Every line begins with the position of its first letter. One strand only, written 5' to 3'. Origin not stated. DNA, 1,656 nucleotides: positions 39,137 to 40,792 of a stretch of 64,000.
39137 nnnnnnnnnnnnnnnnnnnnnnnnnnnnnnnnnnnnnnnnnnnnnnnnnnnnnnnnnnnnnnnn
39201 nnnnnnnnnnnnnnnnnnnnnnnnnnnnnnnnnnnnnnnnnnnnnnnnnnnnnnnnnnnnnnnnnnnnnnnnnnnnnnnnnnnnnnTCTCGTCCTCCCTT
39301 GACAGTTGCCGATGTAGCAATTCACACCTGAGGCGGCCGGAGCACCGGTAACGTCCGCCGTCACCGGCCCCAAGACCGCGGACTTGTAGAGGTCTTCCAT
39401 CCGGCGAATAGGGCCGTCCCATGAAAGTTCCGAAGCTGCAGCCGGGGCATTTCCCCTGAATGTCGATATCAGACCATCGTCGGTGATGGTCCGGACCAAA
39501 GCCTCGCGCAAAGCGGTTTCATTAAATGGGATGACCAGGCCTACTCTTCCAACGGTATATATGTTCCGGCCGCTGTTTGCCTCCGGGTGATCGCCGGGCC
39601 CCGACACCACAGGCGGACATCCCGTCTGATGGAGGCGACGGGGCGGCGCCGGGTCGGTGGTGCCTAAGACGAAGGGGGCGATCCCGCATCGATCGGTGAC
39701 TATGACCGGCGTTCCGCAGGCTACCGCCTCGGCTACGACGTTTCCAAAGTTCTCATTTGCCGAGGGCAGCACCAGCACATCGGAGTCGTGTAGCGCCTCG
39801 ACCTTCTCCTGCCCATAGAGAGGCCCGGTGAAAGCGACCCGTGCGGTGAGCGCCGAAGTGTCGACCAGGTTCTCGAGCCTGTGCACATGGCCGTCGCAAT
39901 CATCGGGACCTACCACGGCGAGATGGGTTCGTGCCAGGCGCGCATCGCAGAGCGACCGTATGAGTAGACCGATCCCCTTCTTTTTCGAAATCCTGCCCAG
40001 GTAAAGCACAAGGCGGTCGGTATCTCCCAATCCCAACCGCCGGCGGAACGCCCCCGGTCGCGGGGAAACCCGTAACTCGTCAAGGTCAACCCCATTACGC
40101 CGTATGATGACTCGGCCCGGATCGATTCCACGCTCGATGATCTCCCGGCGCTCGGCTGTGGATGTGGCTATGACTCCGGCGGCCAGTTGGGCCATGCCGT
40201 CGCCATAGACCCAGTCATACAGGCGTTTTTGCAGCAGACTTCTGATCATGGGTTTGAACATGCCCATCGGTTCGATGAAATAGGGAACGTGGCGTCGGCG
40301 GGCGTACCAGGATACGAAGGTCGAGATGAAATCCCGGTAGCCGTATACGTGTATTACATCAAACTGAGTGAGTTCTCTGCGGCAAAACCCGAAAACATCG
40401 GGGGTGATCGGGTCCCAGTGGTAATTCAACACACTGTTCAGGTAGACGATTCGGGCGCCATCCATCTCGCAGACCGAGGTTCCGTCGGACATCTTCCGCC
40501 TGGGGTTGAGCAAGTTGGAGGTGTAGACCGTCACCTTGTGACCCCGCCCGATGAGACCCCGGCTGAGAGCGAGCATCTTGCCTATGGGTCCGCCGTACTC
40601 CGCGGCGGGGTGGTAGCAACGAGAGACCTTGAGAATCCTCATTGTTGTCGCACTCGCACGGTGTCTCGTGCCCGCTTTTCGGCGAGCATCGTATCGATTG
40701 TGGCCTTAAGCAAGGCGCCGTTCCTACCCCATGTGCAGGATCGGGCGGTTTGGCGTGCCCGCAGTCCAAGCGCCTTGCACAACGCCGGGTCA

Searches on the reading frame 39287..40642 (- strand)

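Call 76: search_protein_families(library=pfam, proteins=[window:39287-40642:-], max_evalue=0.00001)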
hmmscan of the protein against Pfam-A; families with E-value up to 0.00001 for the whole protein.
window:39287-40642:- (452 aa): 5 families
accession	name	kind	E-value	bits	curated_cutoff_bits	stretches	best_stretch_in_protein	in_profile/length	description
PF00534.26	Glycos_transf_1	-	3e-23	82.6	26.4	1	199-322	5-128/172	Glycosyl transferases group 1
PF13692.12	Glyco_trans_1_4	-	4.4e-22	79.3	27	1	210-323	2-113/142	Glycosyl transferases group 1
PF13579.12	Glyco_trans_4_4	-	2.6e-19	70.6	29.7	1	23-184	7-158/158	Glycosyl transferase 4-like domain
PF13439.12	Glyco_transf_4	-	8.8e-15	55.6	28.5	1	24-188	9-169/170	Glycosyltransferase Family 4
PF20706.3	GT4-conflict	-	1.9e-13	50.6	26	1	206-328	194-323/385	Family 4 Glycosyltransferase in conflict systems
